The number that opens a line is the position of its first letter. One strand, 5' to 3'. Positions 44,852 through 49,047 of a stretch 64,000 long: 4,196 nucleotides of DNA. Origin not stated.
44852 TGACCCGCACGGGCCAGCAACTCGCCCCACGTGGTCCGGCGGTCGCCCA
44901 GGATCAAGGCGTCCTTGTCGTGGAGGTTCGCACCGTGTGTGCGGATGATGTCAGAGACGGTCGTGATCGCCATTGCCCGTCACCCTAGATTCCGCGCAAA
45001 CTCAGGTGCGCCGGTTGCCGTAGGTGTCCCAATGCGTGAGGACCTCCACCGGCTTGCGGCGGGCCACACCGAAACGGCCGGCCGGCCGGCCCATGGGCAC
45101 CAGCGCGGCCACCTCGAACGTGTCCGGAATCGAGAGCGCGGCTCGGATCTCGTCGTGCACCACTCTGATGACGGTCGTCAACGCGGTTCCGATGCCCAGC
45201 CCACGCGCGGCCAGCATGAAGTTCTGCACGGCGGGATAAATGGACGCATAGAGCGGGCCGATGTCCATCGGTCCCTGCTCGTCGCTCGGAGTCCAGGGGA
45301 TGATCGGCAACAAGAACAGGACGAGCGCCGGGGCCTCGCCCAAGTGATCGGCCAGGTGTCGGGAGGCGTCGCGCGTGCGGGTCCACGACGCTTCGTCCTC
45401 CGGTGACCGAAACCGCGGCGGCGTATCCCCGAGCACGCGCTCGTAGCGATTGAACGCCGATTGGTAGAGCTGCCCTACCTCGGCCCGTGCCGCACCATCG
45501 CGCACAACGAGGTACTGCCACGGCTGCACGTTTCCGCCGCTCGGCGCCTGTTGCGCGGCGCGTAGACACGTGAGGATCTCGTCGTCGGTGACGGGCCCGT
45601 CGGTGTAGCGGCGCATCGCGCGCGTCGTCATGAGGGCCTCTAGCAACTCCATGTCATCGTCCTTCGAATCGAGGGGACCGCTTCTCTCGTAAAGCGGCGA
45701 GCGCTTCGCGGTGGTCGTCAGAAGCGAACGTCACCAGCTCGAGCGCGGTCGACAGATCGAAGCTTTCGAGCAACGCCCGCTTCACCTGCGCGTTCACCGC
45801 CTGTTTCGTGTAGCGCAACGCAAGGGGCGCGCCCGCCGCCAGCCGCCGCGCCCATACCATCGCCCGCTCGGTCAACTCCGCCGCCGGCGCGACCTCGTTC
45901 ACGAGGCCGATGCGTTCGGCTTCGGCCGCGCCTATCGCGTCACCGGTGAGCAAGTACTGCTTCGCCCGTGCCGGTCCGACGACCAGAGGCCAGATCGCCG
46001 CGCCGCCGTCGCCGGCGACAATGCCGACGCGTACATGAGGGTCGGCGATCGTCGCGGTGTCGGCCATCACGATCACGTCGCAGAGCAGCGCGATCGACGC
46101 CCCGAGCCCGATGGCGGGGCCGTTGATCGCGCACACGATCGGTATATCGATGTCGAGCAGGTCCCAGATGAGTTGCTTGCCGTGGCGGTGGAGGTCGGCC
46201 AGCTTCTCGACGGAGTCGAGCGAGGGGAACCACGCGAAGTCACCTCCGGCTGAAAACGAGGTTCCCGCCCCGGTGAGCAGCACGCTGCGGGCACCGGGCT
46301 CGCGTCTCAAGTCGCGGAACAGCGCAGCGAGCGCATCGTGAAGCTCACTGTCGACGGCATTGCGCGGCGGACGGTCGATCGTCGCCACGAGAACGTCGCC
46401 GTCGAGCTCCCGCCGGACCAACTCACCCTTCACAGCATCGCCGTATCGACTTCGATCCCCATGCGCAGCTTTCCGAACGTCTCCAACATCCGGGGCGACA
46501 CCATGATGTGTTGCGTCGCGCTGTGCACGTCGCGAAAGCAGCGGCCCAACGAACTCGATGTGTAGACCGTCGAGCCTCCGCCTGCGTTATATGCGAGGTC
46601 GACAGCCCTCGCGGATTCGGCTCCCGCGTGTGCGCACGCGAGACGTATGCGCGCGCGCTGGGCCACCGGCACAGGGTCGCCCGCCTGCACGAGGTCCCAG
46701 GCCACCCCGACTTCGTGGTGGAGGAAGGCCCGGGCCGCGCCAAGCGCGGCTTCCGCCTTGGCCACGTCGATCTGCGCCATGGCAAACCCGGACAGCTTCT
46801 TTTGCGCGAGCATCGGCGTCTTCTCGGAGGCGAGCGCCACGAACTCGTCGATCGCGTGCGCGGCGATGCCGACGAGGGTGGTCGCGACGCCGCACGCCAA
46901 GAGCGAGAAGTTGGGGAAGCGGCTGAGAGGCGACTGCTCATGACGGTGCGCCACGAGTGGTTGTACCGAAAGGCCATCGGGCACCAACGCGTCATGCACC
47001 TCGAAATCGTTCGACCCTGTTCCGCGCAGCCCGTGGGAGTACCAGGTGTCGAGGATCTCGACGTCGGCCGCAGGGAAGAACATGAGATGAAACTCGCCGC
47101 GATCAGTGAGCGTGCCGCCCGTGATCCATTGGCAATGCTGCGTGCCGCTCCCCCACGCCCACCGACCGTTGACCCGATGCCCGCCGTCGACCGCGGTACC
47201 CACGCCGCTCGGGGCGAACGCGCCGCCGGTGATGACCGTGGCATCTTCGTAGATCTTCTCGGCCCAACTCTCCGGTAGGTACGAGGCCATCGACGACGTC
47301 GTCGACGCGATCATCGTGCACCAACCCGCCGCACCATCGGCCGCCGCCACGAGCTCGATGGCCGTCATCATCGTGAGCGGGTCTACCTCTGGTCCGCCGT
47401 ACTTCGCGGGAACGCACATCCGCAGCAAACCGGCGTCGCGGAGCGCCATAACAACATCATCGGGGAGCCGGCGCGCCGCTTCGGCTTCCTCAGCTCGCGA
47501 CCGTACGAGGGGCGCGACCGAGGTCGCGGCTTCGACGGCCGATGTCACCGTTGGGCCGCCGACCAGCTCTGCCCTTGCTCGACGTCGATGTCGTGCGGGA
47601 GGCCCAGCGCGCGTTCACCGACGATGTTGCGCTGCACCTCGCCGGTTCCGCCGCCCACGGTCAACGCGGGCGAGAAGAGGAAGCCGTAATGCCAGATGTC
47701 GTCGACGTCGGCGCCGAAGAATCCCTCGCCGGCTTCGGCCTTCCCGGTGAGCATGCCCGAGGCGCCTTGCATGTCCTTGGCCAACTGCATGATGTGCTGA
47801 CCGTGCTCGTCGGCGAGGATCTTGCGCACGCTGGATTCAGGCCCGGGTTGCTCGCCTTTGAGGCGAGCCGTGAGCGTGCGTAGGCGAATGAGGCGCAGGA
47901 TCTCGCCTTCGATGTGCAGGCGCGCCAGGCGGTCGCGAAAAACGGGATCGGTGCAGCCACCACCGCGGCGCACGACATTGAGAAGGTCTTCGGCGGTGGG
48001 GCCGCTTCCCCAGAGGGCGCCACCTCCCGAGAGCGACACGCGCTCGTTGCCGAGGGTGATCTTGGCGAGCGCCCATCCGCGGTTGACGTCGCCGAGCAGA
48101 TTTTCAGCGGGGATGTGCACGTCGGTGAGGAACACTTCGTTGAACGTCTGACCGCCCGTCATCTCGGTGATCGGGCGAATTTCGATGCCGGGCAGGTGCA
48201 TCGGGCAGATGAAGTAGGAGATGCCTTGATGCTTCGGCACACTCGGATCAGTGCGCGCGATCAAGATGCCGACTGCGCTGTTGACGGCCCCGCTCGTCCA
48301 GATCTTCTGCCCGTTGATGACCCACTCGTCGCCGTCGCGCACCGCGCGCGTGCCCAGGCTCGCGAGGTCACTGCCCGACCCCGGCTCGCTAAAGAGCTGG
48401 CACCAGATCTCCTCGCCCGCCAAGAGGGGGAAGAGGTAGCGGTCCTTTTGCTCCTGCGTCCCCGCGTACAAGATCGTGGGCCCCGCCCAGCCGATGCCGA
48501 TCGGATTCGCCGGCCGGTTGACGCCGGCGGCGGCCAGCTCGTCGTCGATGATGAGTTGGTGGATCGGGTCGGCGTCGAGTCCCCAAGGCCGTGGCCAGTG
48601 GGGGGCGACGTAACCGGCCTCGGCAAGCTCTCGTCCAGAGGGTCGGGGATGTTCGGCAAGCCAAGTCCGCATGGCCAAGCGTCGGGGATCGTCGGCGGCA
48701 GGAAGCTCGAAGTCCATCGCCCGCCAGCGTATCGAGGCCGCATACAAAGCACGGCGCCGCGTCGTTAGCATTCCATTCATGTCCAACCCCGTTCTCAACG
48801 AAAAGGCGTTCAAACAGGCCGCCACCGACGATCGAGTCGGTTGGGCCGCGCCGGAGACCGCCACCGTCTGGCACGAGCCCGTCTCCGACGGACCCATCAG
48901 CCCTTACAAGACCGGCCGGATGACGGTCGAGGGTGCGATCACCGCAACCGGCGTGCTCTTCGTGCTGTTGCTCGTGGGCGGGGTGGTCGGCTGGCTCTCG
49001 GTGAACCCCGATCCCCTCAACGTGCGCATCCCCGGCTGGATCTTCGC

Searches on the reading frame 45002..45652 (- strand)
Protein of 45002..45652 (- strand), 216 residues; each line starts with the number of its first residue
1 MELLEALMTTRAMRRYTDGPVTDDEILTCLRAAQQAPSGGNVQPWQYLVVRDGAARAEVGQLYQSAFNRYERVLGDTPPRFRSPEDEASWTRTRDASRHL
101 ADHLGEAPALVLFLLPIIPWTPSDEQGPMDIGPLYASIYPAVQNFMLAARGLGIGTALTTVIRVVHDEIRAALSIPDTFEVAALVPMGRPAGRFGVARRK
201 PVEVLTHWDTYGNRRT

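Call 21: search_protein_families(library=pfam, proteins=[window:45002-45652:-], max_evalue=0.001)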
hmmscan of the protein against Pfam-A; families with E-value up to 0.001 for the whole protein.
window:45002-45652:- (216 aa): 1 family
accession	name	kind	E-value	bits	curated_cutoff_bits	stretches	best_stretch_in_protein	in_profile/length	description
PF00881.29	Nitroreductase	-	7.5e-24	85.2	23.5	1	9-189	3-167/167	Nitroreductase family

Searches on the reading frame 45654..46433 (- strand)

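Call 21: search_protein_families(library=pfam, proteins=[window:45654-46433:-], max_evalue=0.001)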
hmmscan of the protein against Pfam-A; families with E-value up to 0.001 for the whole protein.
window:45654-46433:- (259 aa): 3 families
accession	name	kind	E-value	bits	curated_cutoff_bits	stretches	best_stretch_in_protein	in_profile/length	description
PF00378.25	ECH_1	-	4.3e-54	183.9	27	1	13-258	5-250/251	Enoyl-CoA hydratase/isomerase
PF16113.10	ECH_2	-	1.1e-18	68.2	27.2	1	16-191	3-181/335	Enoyl-CoA hydratase/isomerase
PF25145.1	NfeD1b_N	-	0.00054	20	40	0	94-146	57-111/189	NfeD1b, N-terminal domain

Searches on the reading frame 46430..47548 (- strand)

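Call 21: search_protein_families(library=pfam, proteins=[window:46430-47548:-], max_evalue=0.001)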
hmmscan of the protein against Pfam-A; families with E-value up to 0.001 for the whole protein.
window:46430-47548:- (372 aa): 2 families
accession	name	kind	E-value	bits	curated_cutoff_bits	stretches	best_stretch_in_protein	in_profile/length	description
PF08028.16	Acyl-CoA_dh_2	-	7.4e-27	94.7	22.7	1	221-351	3-133/134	Acyl-CoA dehydrogenase, C-terminal domain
PF02771.21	Acyl-CoA_dh_N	-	1.4e-09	38.7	22.9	1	15-83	19-87/113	Acyl-CoA dehydrogenase, N-terminal domain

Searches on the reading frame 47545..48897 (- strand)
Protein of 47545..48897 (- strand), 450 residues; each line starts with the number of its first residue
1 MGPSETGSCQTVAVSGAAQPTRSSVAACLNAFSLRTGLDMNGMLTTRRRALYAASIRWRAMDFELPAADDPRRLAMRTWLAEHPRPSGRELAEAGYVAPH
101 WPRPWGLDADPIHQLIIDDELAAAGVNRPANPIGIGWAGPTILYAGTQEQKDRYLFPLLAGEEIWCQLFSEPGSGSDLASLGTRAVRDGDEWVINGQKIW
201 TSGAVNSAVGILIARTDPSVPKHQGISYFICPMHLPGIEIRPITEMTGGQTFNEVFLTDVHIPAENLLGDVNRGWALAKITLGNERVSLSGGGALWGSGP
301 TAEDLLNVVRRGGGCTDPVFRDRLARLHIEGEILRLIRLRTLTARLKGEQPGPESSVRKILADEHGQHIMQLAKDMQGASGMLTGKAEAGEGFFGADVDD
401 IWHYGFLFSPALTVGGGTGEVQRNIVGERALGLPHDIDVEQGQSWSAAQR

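Call 57: search_protein_families(library=pfam, proteins=[window:47545-48897:-], max_evalue=0.00001)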
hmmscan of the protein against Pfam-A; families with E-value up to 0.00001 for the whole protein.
window:47545-48897:- (450 aa): 3 families
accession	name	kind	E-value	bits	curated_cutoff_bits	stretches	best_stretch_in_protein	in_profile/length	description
PF02770.24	Acyl-CoA_dh_M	-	9.8e-19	67.8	33.3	1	166-259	1-96/97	Acyl-CoA dehydrogenase, middle domain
PF00441.29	Acyl-CoA_dh_1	-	1.1e-14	55.3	22.4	1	272-430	1-149/150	Acyl-CoA dehydrogenase, C-terminal domain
PF02771.21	Acyl-CoA_dh_N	-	3.7e-09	37.4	22.9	1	82-162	31-113/113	Acyl-CoA dehydrogenase, N-terminal domain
